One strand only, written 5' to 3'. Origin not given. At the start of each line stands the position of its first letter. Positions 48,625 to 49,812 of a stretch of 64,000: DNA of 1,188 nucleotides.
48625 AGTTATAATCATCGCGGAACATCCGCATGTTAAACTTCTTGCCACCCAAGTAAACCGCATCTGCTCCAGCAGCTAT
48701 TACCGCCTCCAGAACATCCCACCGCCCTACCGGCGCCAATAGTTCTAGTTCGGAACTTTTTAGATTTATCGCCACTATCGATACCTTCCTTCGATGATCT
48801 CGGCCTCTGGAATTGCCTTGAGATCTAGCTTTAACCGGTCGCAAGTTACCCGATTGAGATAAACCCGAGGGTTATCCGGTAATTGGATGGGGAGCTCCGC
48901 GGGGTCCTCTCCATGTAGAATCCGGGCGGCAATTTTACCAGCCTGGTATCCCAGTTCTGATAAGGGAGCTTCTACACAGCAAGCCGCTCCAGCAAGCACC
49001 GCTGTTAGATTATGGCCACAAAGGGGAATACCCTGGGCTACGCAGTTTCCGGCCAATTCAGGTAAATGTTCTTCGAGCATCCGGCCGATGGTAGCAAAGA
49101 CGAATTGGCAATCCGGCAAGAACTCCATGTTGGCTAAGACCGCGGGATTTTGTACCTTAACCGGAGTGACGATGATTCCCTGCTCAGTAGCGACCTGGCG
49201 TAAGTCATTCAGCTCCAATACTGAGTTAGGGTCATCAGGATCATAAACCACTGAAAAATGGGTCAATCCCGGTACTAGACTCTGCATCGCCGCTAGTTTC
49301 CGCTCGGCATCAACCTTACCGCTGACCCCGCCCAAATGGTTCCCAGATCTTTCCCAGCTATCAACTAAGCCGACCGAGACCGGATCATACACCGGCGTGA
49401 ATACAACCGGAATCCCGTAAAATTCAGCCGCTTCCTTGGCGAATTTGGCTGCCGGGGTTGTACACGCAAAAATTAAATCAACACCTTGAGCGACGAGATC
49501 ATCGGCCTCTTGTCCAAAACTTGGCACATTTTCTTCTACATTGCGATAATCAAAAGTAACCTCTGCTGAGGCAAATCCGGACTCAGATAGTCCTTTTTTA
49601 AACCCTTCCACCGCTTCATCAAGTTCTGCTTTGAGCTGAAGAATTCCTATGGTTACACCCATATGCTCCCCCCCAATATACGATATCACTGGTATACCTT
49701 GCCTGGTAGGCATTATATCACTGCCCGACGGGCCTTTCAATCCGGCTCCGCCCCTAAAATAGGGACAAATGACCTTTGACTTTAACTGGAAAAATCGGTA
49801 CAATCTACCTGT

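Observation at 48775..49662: Signal-less PF04392 solute-binding-protein homologue translationally coupled to a U32 peptidase, a class-III aminotransferase and metG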

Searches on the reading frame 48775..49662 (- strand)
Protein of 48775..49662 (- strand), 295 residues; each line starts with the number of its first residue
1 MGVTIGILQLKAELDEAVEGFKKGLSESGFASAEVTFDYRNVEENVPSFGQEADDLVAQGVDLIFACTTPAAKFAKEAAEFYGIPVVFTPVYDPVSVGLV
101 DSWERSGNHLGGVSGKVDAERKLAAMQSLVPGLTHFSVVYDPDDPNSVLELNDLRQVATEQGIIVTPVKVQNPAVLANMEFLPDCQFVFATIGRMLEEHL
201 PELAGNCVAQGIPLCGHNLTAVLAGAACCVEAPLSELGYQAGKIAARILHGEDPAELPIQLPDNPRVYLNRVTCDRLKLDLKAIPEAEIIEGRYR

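Call 3: search_protein_families(library=pfam, proteins=[window:48775-49662:-], max_evalue=0.01)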
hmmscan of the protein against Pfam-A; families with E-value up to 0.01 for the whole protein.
window:48775-49662:- (295 aa): 1 family
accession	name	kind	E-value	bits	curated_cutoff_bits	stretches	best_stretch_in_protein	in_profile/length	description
PF04392.18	ABC_sub_bind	-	1.7e-39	136.2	25.9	1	14-278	13-278/293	ABC transporter substrate binding protein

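Call 4: search_protein_families(library=ncbifam, proteins=[window:48775-49662:-], max_evalue=0.01)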
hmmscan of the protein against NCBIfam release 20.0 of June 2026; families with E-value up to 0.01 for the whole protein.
window:48775-49662:- (295 aa): 1 family
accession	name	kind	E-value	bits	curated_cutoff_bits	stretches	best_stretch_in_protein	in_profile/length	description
NF041285.1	ABC_SBP_TrpX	equivalog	1.1e-33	116.7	390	1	3-281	31-313/322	tryptophan ABC transporter substrate-binding protein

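Call 6: find_homologous_proteins(query=window:48775-49662:-, max_evalue=0.00001)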
Query window:48775-49662:- (295 aa): 245 proteins with E <= 0.00001 among 3588 candidates; the best 120 are listed.
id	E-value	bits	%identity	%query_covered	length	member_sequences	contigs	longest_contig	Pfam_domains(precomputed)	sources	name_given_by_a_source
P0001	8.9e-194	660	100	100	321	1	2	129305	PF04392.19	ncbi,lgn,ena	-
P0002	2.3e-159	547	83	100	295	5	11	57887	PF04392.19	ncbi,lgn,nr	ncbi:MAG: hypothetical protein GX058_02420 [Firmicutes bacterium]|nr:hypothetical protein [Bacillota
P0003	1.8e-120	419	67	99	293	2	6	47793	PF04392.19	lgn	-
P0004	3.9e-102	359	57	99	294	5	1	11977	PF04392.19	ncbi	-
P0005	2.1e-97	344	56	98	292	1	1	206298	PF04392.19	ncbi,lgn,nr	ncbi:MAG: ABC transporter substrate-binding protein [Firmicutes bacterium]|nr:ABC transporter substr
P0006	1.8e-62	229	46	95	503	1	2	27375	PF02441.25,PF04392.19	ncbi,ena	-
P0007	1.3e-61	226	45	95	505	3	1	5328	PF02441.25,PF04392.19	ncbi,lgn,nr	ncbi:MAG: UbiX family flavin prenyltransferase [Candidatus Contubernalis sp.]|nr:UbiX family flavin 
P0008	4.2e-60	221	44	99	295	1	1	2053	PF04392.19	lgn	-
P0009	1.2e-59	220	45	94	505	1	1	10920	PF02441.25,PF04392.19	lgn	-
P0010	2.5e-58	215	44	95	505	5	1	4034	PF02441.25,PF04392.19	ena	-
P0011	6.1e-58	214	43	95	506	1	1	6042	PF02441.25,PF04392.19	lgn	-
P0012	8.7e-58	214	42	97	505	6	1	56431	PF02441.25,PF04392.19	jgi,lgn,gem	-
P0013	1.5e-55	206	41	95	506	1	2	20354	PF02441.25,PF04392.19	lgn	-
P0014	1.7e-54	203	41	94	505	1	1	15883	PF02441.25,PF04392.19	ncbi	-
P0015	2.6e-53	199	41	94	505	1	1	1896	PF02441.25,PF04392.19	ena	-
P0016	1.4e-43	167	38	94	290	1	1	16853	PF04392.19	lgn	-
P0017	1.6e-43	167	38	95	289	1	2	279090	PF04392.19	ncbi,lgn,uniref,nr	ncbi:ABC transporter substrate-binding protein|uniref:Putative ABC transport system substrate-bindin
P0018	1.9e-43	167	39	94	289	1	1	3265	PF04392.19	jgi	-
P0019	3.3e-43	166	38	95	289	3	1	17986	PF04392.19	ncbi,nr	ncbi:MAG: transporter substrate binding protein [Anaerosporomusa subterranea]|nr:transporter substra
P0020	4.0e-43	166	38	95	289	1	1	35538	PF04392.19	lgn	-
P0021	4.0e-43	166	37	97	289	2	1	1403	PF04392.19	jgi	jgi:putative ABC transport system substrate-binding protein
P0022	5.1e-43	165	37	95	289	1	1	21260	PF04392.19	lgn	-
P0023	5.2e-43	165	38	95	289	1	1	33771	PF04392.19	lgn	-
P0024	5.4e-43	165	39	94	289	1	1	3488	PF04392.19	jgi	jgi:putative ABC transport system substrate-binding protein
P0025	8.9e-43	164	38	95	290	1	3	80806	PF04392.19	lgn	-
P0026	1.2e-42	164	38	95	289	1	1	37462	PF04392.19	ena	-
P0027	1.6e-42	164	38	95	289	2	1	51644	PF04392.19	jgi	-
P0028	3.2e-42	163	38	94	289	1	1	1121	PF04392.19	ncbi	-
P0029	5.4e-42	162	38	95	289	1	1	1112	PF04392.19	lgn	-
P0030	1.1e-41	161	37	94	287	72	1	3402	PF04392.19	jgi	jgi:ABC-type uncharacterized transport system substrate-binding protein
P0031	1.4e-41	161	36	95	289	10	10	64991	PF04392.19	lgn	-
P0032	1.7e-41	160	37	95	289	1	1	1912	PF04392.19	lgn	-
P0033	2.5e-41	160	38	95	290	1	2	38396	PF04392.19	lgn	-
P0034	2.5e-41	160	38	93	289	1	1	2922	PF04392.19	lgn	-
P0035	3.3e-41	159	37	94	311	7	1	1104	PF04392.19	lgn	-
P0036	3.6e-41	159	38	94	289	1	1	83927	PF04392.19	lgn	-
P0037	3.6e-41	159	37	95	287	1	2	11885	PF04392.19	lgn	-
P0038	3.8e-41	159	37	95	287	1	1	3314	PF04392.19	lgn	-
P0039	4.4e-41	159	37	95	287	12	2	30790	PF04392.19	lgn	-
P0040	6.6e-41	158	37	94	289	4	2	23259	PF04392.19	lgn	-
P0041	7.1e-41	158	34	97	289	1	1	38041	PF04392.19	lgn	-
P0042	8.6e-41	158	39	94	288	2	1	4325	PF04392.19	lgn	-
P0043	8.7e-41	158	36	95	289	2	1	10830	PF04392.19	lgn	-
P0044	1.0e-40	158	36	95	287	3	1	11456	PF04392.19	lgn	-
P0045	1.2e-40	157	38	94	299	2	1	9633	PF04392.19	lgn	-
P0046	1.3e-40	157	37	95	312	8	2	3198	PF04392.19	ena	-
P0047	2.0e-40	157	36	95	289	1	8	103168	PF04392.19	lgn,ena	-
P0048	2.7e-40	156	35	94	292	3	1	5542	PF04392.19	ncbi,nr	ncbi:MAG: ABC transporter substrate-binding protein [Negativicutes bacterium]|nr:ABC transporter sub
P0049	2.7e-40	156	37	95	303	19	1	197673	PF04392.19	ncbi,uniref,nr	ncbi:ABC transporter substrate-binding protein [Sporomusa sphaeroides DSM 2875]|uniref:ABC transport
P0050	2.8e-40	156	37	95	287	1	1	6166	PF04392.19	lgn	-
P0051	2.9e-40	156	37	92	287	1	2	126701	PF04392.19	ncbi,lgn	-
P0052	3.1e-40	156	35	94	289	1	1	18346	PF04392.19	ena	-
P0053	3.2e-40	156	37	94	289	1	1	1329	PF04392.19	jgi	jgi:putative ABC transport system substrate-binding protein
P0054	3.2e-40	156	36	95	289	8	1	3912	PF04392.19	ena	-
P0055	3.5e-40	156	37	95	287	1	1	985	PF04392.19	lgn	-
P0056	3.7e-40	156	37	94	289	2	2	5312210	PF04392.19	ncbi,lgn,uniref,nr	ncbi:putative ABC transport system substrate-binding protein [Sporomusa malonica]|uniref:Putative AB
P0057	8.5e-40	155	36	98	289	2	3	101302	PF04392.19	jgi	-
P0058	8.6e-40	155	35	98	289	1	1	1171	PF04392.19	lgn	-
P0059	8.9e-40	155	37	94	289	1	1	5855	PF04392.19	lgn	-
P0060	9.7e-40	154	36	98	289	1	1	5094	PF04392.19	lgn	-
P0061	1.2e-39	154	37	98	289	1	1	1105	PF04392.19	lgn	-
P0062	1.4e-39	154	36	97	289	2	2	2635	PF04392.19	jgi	-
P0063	1.5e-39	154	36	95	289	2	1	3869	PF04392.19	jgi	-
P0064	1.6e-39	154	38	98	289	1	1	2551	PF04392.19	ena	-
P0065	1.7e-39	154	35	94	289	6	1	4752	PF04392.19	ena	-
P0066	2.0e-39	153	35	94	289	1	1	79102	PF04392.19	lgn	-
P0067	2.0e-39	153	37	94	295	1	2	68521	PF04392.19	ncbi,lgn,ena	-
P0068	3.2e-39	153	36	98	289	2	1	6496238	PF04392.19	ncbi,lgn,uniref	ncbi:ABC transporter substrate-binding protein [Sporomusa aerivorans]|uniref:ABC transporter substra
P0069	3.3e-39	153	35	94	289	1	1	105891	PF04392.19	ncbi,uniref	ncbi:ABC transporter substrate-binding protein [Dendrosporobacter sp. 1207_IL3150]|uniref:ABC transp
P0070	4.3e-39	152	36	94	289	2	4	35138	PF04392.19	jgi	-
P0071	5.9e-39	152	38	95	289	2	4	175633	PF04392.19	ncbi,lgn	-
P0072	6.0e-39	152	36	97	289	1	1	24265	PF04392.19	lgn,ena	-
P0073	6.1e-39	152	38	95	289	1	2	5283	PF04392.19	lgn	-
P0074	7.7e-39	152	36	94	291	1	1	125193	PF04392.19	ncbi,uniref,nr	ncbi:ABC transporter substrate-binding protein [Sporomusa sp.]|uniref:ABC transporter substrate-bind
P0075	7.8e-39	152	37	94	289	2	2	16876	PF04392.19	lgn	-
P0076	9.9e-39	151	35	94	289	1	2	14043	PF04392.19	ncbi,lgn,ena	-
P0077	1.3e-38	151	37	95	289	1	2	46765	PF04392.19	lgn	-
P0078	1.6e-38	150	36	95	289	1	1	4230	PF04392.19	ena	-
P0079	1.8e-38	150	37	97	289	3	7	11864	PF04392.19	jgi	-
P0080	2.7e-38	150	36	94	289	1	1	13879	PF04392.19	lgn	-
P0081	2.8e-38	150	35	94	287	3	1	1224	PF04392.19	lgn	-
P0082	4.2e-38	149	37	94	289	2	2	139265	PF04392.19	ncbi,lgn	ncbi:MAG: ABC transporter substrate-binding protein [Veillonellales bacterium]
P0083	4.4e-38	149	37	95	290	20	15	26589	PF04392.19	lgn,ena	-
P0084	4.4e-38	149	36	96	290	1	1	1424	PF04392.19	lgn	-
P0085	4.4e-38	149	37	94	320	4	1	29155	PF04392.19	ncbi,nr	ncbi:MAG: transporter substrate binding protein [Sporomusa sp.]|nr:transporter substrate binding pro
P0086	5.1e-38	149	36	94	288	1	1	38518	PF04392.19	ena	-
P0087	5.2e-38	149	36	95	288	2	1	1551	PF04392.19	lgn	-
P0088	7.5e-38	148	34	94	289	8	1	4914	PF04392.19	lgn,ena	-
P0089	7.6e-38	148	36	94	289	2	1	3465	PF04392.19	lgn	-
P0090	7.6e-38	148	35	94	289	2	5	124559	PF04392.19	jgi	-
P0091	8.3e-38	148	36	94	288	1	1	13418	PF04392.19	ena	-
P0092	9.1e-38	148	36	98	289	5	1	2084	PF04392.19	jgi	-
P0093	9.3e-38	148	35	95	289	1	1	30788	PF04392.19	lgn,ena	-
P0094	1.0e-37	148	37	95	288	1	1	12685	PF04392.19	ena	-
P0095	1.1e-37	148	36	94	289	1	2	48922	PF04392.19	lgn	-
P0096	1.4e-37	147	36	93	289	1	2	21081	PF04392.19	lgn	-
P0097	1.5e-37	147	35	95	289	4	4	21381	PF04392.19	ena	-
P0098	2.6e-37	147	37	95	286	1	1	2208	PF04392.19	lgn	-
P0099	3.0e-37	146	34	95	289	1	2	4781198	PF04392.19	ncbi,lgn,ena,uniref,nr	ncbi:MAG TPA: ABC transporter substrate-binding protein [Methylomusa anaerophila]|uniref:ABC transpo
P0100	4.2e-37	146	35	93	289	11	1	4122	PF04392.19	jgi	jgi:putative ABC transport system substrate-binding protein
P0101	4.5e-37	146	35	95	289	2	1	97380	PF04392.19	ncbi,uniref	ncbi:ABC transporter substrate-binding protein [Pelosinus sp. sgz500959]|uniref:ABC transporter subs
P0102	5.0e-37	146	34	94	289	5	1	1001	PF04392.19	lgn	-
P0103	5.7e-37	145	36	98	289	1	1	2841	PF04392.19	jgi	jgi:putative ABC transport system substrate-binding protein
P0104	9.0e-37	145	36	98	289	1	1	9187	PF04392.19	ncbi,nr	ncbi:MAG: ABC transporter substrate-binding protein [Sporomusaceae bacterium]|nr:ABC transporter sub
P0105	9.2e-37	145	34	94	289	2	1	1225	PF04392.19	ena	-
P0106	9.5e-37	145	35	98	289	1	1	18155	PF04392.19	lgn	-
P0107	1.2e-36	144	37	95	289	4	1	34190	PF04392.19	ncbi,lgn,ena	-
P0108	1.4e-36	144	33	93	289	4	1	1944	PF04392.19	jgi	-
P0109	1.4e-36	144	33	93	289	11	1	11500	PF04392.19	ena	-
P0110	1.4e-36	144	34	98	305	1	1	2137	PF04392.19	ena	-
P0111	1.7e-36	144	34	98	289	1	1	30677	PF04392.19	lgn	-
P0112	1.8e-36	144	36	94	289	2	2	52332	PF04392.19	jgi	-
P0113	2.8e-36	143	35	98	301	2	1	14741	PF04392.19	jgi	jgi:putative ABC transport system substrate-binding protein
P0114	3.9e-36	143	34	94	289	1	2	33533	PF04392.19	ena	-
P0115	4.1e-36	143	34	94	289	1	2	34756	PF04392.19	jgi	-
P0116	4.6e-36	142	33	93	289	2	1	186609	PF04392.19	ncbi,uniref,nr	ncbi:ABC transporter substrate-binding protein [Pelosinus baikalensis]|uniref:ABC transporter substr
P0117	6.9e-36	142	35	95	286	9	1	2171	PF04392.19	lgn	-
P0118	9.9e-36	141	35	98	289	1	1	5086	PF04392.19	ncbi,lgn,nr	ncbi:MAG: ABC transporter substrate-binding protein [Pelosinus sp.]|nr:ABC transporter substrate-bin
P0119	1.0e-35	141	35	98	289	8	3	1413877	PF04392.19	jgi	jgi:putative ABC transport system substrate-binding protein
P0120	1.3e-35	141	36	94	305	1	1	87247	PF04392.19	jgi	-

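Call 9: find_encoding_contigs(protein=P0002, flank=10000, max_places=3)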
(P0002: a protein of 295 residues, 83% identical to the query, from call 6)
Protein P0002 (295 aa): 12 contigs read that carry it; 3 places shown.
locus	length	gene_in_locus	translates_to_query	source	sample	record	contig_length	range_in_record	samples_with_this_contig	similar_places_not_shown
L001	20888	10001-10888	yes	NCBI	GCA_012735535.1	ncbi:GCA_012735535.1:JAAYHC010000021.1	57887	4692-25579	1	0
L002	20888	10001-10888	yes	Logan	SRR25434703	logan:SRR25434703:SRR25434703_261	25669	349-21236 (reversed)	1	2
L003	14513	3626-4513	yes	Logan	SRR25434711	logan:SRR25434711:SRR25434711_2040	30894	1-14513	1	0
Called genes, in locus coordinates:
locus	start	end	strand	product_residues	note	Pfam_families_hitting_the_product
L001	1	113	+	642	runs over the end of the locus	PF00009:GTP_EFTU, PF01926:MMR_HSR1 (weak), PF03144:GTP_EFTU_D2, PF25461:Beta-barrel_SelB, PF09106:WHD_2nd_SelB, PF09107:WHD_3rd_SelB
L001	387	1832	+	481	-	PF01276:OKR_DC_1, PF00155:Aminotran_1_2, PF03711:OKR_DC_1_C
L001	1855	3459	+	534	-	PF19568:Spore_III_AA, PF13604:AAA_30 (faint), PF00004:AAA, PF03266:NTPase_1 (faint), PF07728:AAA_5 (faint), PF25516:PTPase, PF01424:R3H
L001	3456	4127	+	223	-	PF02223:Thymidylate_kin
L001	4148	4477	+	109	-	PF06153:CdAMP_rec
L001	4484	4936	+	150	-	PF03885:DUF327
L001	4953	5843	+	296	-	PF13177:DNA_pol3_delta2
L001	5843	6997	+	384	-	PF04468:PSP1, PF28472:PSP1_3rd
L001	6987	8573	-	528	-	PF01225:Mur_ligase, PF08245:Mur_ligase_M, PF02875:Mur_ligase_C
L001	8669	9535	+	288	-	PF00590:TP_methylase, PF23016:RsmI_C (weak)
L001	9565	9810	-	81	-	PF04014:MazE_antitoxin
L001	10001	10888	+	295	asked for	PF04392:ABC_sub_bind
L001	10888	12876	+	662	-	PF01136:Peptidase_U32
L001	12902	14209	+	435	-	PF00202:Aminotran_3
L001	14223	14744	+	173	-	-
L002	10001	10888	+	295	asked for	PF04392:ABC_sub_bind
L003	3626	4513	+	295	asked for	PF04392:ABC_sub_bind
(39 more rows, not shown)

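Call 10: find_encoding_contigs(protein=P0005, flank=10000, max_places=2)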
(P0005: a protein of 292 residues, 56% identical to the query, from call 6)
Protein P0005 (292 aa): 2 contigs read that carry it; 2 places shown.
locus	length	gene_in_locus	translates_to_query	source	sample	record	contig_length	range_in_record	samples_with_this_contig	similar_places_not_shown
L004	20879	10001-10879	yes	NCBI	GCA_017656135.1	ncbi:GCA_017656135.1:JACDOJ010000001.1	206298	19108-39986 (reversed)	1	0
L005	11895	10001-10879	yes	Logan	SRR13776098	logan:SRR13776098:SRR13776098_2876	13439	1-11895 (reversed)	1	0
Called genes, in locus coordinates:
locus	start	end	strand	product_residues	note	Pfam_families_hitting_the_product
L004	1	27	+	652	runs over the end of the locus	PF00009:GTP_EFTU, PF01926:MMR_HSR1 (weak), PF03144:GTP_EFTU_D2, PF25461:Beta-barrel_SelB, PF09106:WHD_2nd_SelB, PF09107:WHD_3rd_SelB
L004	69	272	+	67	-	-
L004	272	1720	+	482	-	PF01276:OKR_DC_1, PF00155:Aminotran_1_2, PF00266:Aminotran_5 (weak), PF03711:OKR_DC_1_C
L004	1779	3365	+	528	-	PF19568:Spore_III_AA, PF13604:AAA_30 (faint), PF00004:AAA (weak), PF03266:NTPase_1 (faint), PF13401:AAA_22 (faint), PF25516:PTPase, PF01424:R3H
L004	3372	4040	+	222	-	PF02223:Thymidylate_kin, PF13521:AAA_28 (weak)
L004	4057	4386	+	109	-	PF06153:CdAMP_rec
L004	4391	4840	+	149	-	PF03885:DUF327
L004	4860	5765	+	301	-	PF13177:DNA_pol3_delta2, PF07728:AAA_5 (faint)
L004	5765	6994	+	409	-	PF04468:PSP1, PF28472:PSP1_3rd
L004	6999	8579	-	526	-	PF01225:Mur_ligase, PF08245:Mur_ligase_M, PF02875:Mur_ligase_C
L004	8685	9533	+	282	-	PF00590:TP_methylase, PF23016:RsmI_C (weak)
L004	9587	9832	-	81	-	PF04014:MazE_antitoxin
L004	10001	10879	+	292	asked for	PF04392:ABC_sub_bind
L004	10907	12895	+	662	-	PF01136:Peptidase_U32, PF04055:Radical_SAM (faint), PF01136:Peptidase_U32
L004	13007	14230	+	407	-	PF00202:Aminotran_3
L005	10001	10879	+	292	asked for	PF04392:ABC_sub_bind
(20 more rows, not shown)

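Call 11: find_encoding_contigs(protein=P0012, flank=10000, max_places=2)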
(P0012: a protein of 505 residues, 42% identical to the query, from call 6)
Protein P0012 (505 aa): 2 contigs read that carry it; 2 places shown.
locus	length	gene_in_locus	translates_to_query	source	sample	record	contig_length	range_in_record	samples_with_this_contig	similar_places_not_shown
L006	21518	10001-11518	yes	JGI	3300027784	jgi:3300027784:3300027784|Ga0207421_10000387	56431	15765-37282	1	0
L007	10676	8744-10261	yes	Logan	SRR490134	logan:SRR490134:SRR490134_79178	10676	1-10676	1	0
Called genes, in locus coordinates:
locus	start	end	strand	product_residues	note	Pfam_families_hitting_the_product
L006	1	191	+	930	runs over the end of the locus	PF00133:tRNA-synt_1, PF09334:tRNA-synt_1g, PF01406:tRNA-synt_1e (weak), PF01921:tRNA-synt_1f (weak), PF09334:tRNA-synt_1g (weak), PF08264:Anticodon_1, PF06827:zf-FPG_IleRS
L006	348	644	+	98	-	PF18910:DUF5665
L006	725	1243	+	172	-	PF14512:TM1586_NiRdase (faint), PF00881:Nitroreductase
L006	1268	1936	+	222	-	PF01258:zf-dskA_traR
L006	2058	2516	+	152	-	PF01252:Peptidase_A8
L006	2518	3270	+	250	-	PF01790:LGT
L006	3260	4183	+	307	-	PF01479:S4, PF00849:PseudoU_synth_2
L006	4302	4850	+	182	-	PF00156:Pribosyltran, PF14681:UPRTase (weak)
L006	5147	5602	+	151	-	-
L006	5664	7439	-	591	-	PF05833:NFACT_N, PF05670:NFACT-R_1, PF18297:NFACT-R_2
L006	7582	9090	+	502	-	PF20695:UbiD_N, PF01977:UbiD, PF20696:UbiD_C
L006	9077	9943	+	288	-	PF01040:UbiA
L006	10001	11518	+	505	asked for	PF02441:Flavoprotein, PF04392:ABC_sub_bind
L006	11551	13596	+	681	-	PF01136:Peptidase_U32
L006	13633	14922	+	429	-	PF00202:Aminotran_3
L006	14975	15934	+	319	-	PF13379:NMT1_2, PF03180:Lipoprotein_9 (weak), PF09084:NMT1, PF12974:Phosphonate-bd (weak), PF16868:NMT1_3 (weak)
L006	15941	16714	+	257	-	PF00005:ABC_tran, PF09818:ABC_ATPase (faint), PF13304:AAA_21 (faint)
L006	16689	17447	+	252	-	PF00528:BPD_transp_1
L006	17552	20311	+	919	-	PF00690:Cation_ATPase_N, PF00122:E1-E2_ATPase, PF13246:Cation_ATPase, PF00702:Hydrolase, PF00689:Cation_ATPase_C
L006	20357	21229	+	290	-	PF03755:YicC-like_N, PF08340:YicC-like_C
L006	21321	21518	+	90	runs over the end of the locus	PF04025:RemA-like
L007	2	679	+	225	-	?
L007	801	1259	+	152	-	PF01252:Peptidase_A8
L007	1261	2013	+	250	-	PF01790:LGT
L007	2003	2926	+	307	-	PF01479:S4, PF00849:PseudoU_synth_2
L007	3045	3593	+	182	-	PF00156:Pribosyltran, PF14681:UPRTase (weak)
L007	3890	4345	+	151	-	-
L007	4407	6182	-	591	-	PF05833:NFACT_N, PF05670:NFACT-R_1, PF18297:NFACT-R_2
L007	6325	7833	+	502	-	PF20695:UbiD_N, PF01977:UbiD, PF20696:UbiD_C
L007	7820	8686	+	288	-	PF01040:UbiA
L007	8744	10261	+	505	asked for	PF02441:Flavoprotein, PF04392:ABC_sub_bind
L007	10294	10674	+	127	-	?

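Call 13: find_encoding_contigs(protein=P0056, flank=10000, max_places=1)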
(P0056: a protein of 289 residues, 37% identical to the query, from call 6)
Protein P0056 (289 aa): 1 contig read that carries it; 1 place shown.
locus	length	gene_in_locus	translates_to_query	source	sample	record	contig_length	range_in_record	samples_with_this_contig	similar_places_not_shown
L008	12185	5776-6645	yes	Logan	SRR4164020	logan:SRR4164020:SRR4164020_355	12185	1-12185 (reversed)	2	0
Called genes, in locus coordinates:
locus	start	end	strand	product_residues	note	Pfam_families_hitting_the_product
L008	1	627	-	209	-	?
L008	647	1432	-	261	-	PF01012:ETF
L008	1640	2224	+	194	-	PF02698:DUF218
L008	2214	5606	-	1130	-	PF02811:PHP, PF07733:DNA_pol3_alpha, PF17657:DNA_pol3_finger, PF14579:HHH_6, PF01336:tRNA_anti-codon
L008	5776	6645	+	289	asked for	PF04392:ABC_sub_bind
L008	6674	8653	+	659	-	PF01136:Peptidase_U32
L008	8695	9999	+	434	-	PF00202:Aminotran_3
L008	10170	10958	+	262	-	PF01012:ETF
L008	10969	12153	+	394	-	PF01012:ETF, PF00766:ETF_alpha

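Call 14: find_encoding_contigs(protein=P0099, flank=10000, max_places=1)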
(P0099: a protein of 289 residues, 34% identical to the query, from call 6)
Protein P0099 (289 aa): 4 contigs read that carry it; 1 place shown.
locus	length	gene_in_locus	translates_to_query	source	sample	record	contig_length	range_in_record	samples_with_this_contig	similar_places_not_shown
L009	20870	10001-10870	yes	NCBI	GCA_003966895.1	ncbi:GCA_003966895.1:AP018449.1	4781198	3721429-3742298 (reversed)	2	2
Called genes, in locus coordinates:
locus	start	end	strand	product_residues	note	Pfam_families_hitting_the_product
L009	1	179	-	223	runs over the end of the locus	PF00528:BPD_transp_1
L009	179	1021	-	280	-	PF00497:SBP_bac_3, PF10613:Lig_chan-Glu_bd (weak), PF09084:NMT1 (weak)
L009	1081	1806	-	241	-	PF02463:SMC_N (weak), PF09818:ABC_ATPase (faint), PF00005:ABC_tran, PF13304:AAA_21 (weak)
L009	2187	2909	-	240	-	PF17746:SfsA_N, PF03749:SfsA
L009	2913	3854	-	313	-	PF00892:EamA, PF03151:TPT (faint), PF00892:EamA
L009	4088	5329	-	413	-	PF00155:Aminotran_1_2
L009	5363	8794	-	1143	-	PF02811:PHP, PF07733:DNA_pol3_alpha, PF17657:DNA_pol3_finger, PF14579:HHH_6, PF01336:tRNA_anti-codon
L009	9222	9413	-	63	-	PF12844:HTH_19, PF13560:HTH_31, PF01381:HTH_3, PF13443:HTH_26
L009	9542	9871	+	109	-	PF12844:HTH_19 (weak), PF13560:HTH_31 (weak), PF01381:HTH_3, PF13443:HTH_26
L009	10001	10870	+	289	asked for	PF04392:ABC_sub_bind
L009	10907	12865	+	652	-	PF01136:Peptidase_U32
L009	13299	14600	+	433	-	PF00202:Aminotran_3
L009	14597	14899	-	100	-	-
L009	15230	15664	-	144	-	PF04472:SepF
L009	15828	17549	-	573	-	PF00317:Ribonuc_red_lgN, PF02867:Ribonuc_red_lgC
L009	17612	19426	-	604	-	PF00009:GTP_EFTU, PF01926:MMR_HSR1 (weak), PF22042:EF-G_D2, PF03144:GTP_EFTU_D2, PF00679:EFG_C, PF21018:BipA_C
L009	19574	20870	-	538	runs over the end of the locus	PF00753:Lactamase_B, PF23023:Anti-Pycsar_Apyc1 (weak), PF16661:Lactamase_B_6 (weak), PF10996:Beta-Casp, PF07521:RMMBL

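Call 15: find_encoding_contigs(protein=P0017, flank=10000, max_places=1)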
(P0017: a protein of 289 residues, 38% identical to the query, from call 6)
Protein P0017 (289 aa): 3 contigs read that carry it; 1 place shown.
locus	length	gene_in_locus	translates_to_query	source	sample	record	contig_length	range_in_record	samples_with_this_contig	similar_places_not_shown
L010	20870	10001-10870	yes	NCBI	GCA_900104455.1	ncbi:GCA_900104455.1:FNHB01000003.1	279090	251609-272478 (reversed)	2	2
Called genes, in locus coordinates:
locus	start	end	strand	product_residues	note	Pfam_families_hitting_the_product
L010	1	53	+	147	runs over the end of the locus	-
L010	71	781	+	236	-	PF01863:YgjP-like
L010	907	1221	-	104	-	-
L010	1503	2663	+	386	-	PF01757:Acyl_transf_3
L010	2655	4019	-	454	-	-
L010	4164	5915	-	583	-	PF00224:PK, PF02887:PK_C, PF00391:PEP-utilizers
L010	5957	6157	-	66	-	PF09413:DUF2007 (faint)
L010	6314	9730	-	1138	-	PF02811:PHP, PF07733:DNA_pol3_alpha, PF17657:DNA_pol3_finger, PF14579:HHH_6, PF01336:tRNA_anti-codon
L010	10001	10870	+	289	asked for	PF04392:ABC_sub_bind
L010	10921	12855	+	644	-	PF01136:Peptidase_U32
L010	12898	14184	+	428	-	PF00202:Aminotran_3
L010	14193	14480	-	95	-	-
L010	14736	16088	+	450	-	PF01554:MatE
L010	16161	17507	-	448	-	PF00148:Oxidored_nitro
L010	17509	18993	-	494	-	PF00148:Oxidored_nitro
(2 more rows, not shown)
